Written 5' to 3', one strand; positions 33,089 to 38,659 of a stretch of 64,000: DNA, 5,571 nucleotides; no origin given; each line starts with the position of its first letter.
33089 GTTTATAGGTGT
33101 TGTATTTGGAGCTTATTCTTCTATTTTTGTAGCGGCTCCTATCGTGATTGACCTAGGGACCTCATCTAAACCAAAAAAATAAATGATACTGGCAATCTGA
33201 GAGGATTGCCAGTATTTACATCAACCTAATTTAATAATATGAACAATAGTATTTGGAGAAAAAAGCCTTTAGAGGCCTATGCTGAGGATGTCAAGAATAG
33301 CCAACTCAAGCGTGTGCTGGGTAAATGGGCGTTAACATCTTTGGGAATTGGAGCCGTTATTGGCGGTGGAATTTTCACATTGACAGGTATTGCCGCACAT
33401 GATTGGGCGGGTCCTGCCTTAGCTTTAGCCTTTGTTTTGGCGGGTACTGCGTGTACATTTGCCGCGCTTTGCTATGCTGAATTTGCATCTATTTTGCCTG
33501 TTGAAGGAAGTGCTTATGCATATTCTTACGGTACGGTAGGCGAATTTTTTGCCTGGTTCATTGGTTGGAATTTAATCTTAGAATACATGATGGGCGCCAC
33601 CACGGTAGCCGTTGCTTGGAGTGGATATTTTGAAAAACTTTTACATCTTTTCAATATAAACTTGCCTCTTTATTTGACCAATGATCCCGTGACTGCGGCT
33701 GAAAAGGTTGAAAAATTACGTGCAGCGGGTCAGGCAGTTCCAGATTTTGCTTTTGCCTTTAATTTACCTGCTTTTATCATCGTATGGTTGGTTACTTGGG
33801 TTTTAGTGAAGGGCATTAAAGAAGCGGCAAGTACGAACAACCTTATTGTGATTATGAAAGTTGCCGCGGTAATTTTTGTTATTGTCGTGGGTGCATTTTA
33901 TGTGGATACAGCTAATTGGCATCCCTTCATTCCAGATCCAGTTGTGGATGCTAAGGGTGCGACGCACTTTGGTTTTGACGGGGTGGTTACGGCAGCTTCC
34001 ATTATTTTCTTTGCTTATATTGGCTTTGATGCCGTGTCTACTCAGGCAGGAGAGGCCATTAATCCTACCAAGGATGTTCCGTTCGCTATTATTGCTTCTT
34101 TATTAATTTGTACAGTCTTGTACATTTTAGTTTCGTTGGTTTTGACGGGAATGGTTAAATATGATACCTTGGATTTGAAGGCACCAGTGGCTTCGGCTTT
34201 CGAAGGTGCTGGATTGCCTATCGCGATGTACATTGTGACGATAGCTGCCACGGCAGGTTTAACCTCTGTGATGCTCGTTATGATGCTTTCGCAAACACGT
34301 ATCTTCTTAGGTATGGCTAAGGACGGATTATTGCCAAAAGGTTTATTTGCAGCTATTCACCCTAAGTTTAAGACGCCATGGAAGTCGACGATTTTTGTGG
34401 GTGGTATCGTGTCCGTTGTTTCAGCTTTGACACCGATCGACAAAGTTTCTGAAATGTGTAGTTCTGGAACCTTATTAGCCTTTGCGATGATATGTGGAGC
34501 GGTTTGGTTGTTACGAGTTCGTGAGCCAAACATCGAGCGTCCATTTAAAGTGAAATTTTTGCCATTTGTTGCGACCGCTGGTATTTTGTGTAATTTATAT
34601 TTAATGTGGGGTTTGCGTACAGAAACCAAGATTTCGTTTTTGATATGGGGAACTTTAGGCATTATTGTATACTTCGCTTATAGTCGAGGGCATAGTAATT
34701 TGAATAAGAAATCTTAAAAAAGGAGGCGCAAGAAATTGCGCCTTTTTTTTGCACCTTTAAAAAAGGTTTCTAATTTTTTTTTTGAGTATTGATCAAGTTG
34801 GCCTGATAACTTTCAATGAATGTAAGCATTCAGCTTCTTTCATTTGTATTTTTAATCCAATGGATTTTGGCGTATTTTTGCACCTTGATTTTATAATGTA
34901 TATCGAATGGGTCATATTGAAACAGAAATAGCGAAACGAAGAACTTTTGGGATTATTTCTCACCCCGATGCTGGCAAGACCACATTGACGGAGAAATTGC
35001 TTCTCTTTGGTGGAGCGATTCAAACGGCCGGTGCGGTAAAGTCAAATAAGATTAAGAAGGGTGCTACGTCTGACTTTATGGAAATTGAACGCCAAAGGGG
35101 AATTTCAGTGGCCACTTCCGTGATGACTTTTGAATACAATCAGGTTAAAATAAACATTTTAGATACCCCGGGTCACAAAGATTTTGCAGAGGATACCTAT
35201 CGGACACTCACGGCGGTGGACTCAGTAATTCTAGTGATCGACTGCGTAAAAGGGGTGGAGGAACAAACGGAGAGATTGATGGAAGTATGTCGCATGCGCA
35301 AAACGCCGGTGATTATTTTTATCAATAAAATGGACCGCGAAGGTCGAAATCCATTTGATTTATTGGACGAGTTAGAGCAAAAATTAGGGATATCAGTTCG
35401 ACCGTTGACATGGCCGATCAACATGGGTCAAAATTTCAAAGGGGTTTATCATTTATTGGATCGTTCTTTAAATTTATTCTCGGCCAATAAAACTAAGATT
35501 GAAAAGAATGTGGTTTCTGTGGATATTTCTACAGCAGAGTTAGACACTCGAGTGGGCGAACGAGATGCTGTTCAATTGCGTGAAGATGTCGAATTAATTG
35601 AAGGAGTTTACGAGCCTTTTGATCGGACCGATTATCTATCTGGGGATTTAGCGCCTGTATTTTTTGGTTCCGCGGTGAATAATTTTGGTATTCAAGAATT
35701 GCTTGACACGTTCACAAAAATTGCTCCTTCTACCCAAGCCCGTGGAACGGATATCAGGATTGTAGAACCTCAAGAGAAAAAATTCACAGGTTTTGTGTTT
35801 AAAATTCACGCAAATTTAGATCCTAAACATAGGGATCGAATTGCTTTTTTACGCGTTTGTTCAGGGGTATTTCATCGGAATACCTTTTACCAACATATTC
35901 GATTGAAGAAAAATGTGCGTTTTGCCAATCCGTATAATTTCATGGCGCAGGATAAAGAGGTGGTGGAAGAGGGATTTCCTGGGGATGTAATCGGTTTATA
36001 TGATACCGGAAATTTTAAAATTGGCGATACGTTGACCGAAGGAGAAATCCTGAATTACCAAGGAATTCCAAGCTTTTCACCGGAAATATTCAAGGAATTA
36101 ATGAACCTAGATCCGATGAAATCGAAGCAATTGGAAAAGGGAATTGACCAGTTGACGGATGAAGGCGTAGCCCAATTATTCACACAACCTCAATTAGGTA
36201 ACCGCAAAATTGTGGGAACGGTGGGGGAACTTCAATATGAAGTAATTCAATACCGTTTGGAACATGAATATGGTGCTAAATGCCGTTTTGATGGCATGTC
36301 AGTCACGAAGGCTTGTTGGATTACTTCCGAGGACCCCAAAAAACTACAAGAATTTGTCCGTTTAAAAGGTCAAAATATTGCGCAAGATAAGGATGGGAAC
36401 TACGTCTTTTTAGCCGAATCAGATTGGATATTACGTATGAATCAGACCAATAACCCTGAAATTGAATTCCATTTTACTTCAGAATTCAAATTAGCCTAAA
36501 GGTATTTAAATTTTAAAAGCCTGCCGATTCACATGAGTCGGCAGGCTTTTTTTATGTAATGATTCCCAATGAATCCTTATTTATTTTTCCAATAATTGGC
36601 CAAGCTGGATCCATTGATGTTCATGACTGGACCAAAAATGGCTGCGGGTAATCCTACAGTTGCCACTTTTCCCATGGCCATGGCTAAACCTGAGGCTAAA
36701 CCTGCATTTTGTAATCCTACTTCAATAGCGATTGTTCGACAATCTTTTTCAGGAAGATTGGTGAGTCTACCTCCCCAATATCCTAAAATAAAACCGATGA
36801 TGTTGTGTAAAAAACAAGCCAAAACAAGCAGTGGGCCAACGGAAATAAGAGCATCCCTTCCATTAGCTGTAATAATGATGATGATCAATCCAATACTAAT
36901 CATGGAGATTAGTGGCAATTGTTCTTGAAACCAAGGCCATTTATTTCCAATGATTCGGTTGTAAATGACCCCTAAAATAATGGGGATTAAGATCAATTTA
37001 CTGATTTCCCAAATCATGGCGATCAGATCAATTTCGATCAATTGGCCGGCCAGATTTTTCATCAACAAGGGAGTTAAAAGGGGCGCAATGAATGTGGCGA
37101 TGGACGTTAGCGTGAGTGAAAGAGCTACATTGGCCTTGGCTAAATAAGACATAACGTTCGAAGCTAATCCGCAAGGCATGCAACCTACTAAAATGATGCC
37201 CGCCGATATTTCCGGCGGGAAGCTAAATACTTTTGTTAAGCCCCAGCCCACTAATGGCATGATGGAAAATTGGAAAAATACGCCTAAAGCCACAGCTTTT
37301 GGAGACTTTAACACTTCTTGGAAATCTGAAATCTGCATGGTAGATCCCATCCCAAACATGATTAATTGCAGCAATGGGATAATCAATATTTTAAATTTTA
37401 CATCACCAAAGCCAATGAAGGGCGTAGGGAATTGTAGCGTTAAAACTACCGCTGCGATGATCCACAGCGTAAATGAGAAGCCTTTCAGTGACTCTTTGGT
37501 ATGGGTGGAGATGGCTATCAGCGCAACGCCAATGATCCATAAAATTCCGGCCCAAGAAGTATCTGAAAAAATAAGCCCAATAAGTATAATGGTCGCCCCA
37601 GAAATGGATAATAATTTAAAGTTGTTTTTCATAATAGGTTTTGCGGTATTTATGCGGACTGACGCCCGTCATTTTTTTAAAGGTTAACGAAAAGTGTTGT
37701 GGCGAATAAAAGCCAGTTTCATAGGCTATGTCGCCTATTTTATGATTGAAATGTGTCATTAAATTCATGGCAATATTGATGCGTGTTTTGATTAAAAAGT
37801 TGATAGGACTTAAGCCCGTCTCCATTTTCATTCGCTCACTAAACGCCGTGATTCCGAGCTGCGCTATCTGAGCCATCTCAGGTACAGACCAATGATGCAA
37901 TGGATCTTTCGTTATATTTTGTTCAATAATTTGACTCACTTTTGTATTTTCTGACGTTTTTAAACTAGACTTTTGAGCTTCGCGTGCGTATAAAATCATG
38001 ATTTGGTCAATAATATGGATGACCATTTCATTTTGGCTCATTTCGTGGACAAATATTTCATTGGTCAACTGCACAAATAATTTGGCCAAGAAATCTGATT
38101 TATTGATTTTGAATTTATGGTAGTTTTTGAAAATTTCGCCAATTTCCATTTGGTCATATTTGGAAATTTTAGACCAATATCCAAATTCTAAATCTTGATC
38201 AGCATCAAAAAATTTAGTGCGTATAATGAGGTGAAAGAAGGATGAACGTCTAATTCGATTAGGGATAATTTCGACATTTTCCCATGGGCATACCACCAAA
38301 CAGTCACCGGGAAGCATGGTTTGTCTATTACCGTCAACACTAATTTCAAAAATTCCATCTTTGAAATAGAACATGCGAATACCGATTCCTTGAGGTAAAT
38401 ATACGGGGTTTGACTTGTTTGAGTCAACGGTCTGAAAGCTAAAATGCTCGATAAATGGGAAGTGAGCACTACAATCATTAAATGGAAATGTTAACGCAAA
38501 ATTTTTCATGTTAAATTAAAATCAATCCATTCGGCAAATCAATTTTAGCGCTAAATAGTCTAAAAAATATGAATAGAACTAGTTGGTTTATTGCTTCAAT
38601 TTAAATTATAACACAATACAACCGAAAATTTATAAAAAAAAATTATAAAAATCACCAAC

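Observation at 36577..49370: SusC/SusD locus with no glycoside hydrolase, built around exported enolase-superfamily and RraA/aldolase-like enzyme pairs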

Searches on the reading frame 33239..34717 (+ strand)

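Call 9: search_protein_families(library=pfam, proteins=[window:33239-34717:+], max_evalue=0.001)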
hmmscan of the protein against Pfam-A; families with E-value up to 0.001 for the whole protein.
window:33239-34717:+ (492 aa): 3 families
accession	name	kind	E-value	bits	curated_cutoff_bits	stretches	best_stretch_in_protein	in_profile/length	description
PF13520.12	AA_permease_2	-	1.8e-53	182.5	27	1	27-456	1-401/427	Amino acid permease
PF00324.27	AA_permease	-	1.3e-37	130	24.6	1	33-447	3-408/470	Amino acid permease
PF13906.12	AA_permease_C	-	1.1e-10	41.9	27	1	436-486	1-51/51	C-terminus of AA_permease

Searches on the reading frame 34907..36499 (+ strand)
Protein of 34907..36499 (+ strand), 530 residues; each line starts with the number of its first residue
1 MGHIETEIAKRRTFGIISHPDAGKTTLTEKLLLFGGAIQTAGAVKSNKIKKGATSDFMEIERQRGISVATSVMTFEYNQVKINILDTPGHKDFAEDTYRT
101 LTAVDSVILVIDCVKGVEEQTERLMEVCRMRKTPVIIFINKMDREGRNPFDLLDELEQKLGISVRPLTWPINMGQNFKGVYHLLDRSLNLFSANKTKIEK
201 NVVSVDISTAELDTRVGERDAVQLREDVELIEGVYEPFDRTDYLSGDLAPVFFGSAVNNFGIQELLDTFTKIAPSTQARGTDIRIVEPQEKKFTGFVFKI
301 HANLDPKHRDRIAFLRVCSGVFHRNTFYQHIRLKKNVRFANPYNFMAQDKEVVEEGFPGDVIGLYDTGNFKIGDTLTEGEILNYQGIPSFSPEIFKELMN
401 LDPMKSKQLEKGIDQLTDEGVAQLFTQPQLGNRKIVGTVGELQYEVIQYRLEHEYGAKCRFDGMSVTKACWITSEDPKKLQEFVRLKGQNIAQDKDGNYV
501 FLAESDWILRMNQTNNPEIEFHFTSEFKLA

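Call 9: search_protein_families(library=pfam, proteins=[window:34907-36499:+], max_evalue=0.001)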
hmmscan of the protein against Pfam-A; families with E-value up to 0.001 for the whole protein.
window:34907-36499:+ (530 aa): 7 families
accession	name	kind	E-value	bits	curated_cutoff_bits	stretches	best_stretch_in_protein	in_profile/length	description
PF00009.33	GTP_EFTU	-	1.1e-53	182.1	26.5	1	11-274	3-187/188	Elongation factor Tu GTP binding domain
PF16658.11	RF3_C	-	1.3e-46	158.2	40.1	1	384-511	1-130/132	Class II release factor RF3, C-terminal domain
PF22042.2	EF-G_D2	-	3.2e-24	85.3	27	1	292-378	1-83/84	Elongation factor G domain 2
PF01926.29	MMR_HSR1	-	3e-08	34.2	21.9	1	15-141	3-113/113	50S ribosome-binding GTPase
PF03144.31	GTP_EFTU_D2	-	5.5e-06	27.2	30.3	1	311-377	2-73/73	Elongation factor Tu domain 2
PF00025.27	Arf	-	6.1e-06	26.3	22.3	1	70-157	48-140/174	ADP-ribosylation factor family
PF02421.24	FeoB_N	-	0.00067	19.6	27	0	64-167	31-141/156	Ferrous iron transport protein B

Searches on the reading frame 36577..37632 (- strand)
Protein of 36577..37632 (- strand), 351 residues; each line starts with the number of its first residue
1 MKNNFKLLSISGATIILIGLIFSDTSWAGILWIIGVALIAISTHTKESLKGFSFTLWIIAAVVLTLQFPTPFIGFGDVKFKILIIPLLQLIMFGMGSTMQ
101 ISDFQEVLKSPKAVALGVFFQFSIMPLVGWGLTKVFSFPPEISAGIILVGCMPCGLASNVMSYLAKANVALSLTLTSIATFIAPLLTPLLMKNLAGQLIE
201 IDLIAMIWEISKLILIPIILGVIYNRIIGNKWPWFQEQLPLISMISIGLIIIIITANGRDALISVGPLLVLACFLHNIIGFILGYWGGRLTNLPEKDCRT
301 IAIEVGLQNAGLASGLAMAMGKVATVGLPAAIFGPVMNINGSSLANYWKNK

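Call 3: search_protein_families(library=pfam, proteins=[window:36577-37632:-], max_evalue=0.01)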
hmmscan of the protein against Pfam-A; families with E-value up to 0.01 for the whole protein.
window:36577-37632:- (351 aa): 2 families
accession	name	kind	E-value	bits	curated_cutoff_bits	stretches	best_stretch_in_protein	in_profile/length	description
PF01758.21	SBF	-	1.1e-40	139.8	24.3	1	86-263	2-189/191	Sodium Bile acid symporter family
PF13593.11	SBF_like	-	1.5e-21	77.5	25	1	54-337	3-300/313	SBF-like CPA transporter family (DUF4137)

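Call 6: search_protein_families(library=ncbifam, proteins=[window:36577-37632:-], max_evalue=0.001)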
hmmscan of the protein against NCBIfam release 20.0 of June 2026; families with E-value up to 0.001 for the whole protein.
window:36577-37632:- (351 aa): 2 families
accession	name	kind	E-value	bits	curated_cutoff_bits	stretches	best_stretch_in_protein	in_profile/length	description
NF047939.1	PantTportPanS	equivalog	4.8e-73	246.4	400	1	54-351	8-299/299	ketopantoate/pantoate/pantothenate transporter PanS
TIGR00841.1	bass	subfamily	3.9e-65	220.2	326.3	1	80-350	35-306/321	bile acid:sodium symporter family transporter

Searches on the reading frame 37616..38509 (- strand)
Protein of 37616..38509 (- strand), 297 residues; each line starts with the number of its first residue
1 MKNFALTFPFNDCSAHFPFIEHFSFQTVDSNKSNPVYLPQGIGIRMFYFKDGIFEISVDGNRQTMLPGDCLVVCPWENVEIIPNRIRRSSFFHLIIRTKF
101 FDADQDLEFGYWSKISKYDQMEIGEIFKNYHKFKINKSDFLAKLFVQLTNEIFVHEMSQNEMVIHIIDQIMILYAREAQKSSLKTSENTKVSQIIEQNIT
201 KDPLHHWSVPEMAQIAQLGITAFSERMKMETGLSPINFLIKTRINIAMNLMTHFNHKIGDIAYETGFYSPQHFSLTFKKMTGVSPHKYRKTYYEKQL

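Call 3: search_protein_families(library=pfam, proteins=[window:37616-38509:-], max_evalue=0.01)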
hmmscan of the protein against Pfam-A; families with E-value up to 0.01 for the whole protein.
window:37616-38509:- (297 aa): 2 families
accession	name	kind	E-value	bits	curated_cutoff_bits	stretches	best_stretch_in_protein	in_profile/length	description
PF12833.13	HTH_18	-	8e-17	61.7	33.6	1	212-290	1-79/80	Helix-turn-helix domain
PF00165.29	HTH_AraC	-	1.8e-12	47.5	26.6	1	254-290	7-42/42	Bacterial regulatory helix-turn-helix proteins, AraC family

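Call 6: search_protein_families(library=ncbifam, proteins=[window:37616-38509:-], max_evalue=0.001)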
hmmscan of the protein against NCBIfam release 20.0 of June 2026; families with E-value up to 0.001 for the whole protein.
window:37616-38509:- (297 aa): 25 families
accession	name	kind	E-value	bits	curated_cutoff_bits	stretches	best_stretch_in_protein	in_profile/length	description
NF049932.1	TranspRegBtr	equivalog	5e-16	58.3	900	1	55-291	42-265/531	bacillibactin transport transcriptional regulator Btr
NF007860.0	PRK10572.1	equivalog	2.8e-15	56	208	1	111-295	108-288/292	arabinose operon transcriptional regulator AraC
NF006902.0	PRK09393.1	equivalog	8.1e-15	54.8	425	1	183-294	214-324/327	transcriptional regulator FtrA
NF010028.0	PRK13503.1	equivalog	9.5e-14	51.4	288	1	140-291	123-272/278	HTH-type transcriptional activator RhaS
TIGR04094.1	adjacent_YSIRK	equivalog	1.4e-13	50.6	200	1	162-289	259-383/383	YSIRK-targeted surface antigen transcriptional regulator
NF047455.1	TF_Staph_AryK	equivalog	2.1e-13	49.4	850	1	49-295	28-262/759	transcriptional regulator AryK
NF007243.0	PRK09685.1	equivalog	1.4e-12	47.6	199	1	175-291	201-301/303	transcriptional regulator FeaR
TIGR02297.1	HpaA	equivalog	3.1e-11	43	274.65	1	140-290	133-286/287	4-hydroxyphenylacetate catabolism regulatory protein HpaA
NF007633.0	PRK10296.1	equivalog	8.5e-11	41.9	264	1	191-295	174-278/280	transcriptional regulator ChbR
NF007693.0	PRK10371.1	equivalog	1.2e-09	37.8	253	1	226-294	234-302/309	transcriptional regulator MelR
NF010025.2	PRK13500.1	equivalog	6.1e-09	35.8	525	1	143-292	128-278/282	HTH-type transcriptional activator RhaR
NF010026.0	PRK13501.1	equivalog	2.6e-08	33.4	363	1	196-293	182-279/290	HTH-type transcriptional activator RhaR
NF040475.1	chlor_reg_RclR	equivalog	3.3e-08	33.2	400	1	176-291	164-278/284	reactive chlorine-specific transcriptional regulator RclR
NF047788.1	TransRegPocR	equivalog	2e-07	30.6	500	1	151-295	153-294/296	transcriptional regulator PocR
NF052534.1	RzbtTranRegRhrA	equivalog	2.8e-07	30.1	500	1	159-291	178-310/312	rhizobactin biosynthesis transcriptional regulator RhrA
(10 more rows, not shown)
